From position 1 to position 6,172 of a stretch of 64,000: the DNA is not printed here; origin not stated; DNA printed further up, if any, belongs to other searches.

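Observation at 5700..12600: At least 15 copies of an unrecognised ~90-110-aa alpha/beta-looking module inside the giant protein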

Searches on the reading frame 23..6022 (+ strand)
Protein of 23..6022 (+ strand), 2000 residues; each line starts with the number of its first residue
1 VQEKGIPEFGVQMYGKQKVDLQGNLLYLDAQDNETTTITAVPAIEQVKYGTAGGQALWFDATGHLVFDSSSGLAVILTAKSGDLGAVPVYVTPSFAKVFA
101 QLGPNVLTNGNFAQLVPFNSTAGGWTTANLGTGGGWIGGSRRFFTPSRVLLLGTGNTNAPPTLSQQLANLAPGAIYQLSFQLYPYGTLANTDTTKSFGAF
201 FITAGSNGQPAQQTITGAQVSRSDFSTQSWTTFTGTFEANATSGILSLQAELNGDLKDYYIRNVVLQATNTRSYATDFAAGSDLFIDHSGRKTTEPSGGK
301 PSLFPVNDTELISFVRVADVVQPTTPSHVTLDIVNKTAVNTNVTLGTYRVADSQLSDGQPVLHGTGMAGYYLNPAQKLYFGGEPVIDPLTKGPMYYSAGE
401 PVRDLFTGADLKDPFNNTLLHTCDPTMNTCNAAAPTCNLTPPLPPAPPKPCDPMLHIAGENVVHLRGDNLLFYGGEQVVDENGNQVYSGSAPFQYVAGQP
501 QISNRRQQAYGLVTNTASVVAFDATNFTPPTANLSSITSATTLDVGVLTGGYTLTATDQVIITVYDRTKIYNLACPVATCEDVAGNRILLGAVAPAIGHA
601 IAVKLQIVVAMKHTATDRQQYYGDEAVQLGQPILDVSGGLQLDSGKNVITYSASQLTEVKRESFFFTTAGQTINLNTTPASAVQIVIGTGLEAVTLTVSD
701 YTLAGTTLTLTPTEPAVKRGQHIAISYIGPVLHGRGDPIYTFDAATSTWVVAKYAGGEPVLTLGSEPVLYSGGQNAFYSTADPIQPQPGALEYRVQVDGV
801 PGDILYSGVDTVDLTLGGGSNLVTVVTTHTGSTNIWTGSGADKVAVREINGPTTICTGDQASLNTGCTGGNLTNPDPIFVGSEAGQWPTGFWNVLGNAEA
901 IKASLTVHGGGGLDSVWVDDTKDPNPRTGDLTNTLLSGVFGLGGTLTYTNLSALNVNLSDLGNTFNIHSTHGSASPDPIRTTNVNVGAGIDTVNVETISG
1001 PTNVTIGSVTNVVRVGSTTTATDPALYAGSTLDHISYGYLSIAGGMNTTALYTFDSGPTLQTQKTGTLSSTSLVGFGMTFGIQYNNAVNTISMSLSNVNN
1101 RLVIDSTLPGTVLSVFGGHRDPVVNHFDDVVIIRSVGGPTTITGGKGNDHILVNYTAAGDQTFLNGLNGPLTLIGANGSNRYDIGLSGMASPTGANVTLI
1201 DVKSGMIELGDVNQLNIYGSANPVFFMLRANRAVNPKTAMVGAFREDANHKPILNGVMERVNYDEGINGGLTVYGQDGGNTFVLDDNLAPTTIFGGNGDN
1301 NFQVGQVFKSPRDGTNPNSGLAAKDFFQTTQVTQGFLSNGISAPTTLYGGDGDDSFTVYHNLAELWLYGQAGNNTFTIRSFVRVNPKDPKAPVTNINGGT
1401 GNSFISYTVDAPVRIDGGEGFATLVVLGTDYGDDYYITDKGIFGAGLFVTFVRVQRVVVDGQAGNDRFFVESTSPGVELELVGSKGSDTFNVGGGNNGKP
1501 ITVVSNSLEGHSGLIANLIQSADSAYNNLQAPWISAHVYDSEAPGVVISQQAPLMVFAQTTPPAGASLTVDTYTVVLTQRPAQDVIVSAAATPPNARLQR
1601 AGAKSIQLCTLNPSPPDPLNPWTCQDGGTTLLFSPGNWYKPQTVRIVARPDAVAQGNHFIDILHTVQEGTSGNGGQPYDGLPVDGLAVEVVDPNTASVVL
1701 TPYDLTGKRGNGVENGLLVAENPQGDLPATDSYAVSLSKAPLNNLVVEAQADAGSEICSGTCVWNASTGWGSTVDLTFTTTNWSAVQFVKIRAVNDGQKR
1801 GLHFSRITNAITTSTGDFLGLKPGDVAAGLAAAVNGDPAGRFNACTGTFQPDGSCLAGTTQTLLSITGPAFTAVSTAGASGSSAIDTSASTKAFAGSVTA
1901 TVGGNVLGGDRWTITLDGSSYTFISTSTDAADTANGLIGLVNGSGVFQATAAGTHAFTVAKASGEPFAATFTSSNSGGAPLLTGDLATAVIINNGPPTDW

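Call 4: search_protein_families(library=pfam, proteins=[window:23-6022:+], max_evalue=0.1)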
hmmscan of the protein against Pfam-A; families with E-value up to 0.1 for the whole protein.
window:23-6022:+ (2000 aa): 0 families

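Call 24: search_protein_families(library=ncbifam, proteins=[window:23-6022:+], max_evalue=1)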
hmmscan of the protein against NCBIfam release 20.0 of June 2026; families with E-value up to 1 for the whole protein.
window:23-6022:+ (2000 aa): 0 families
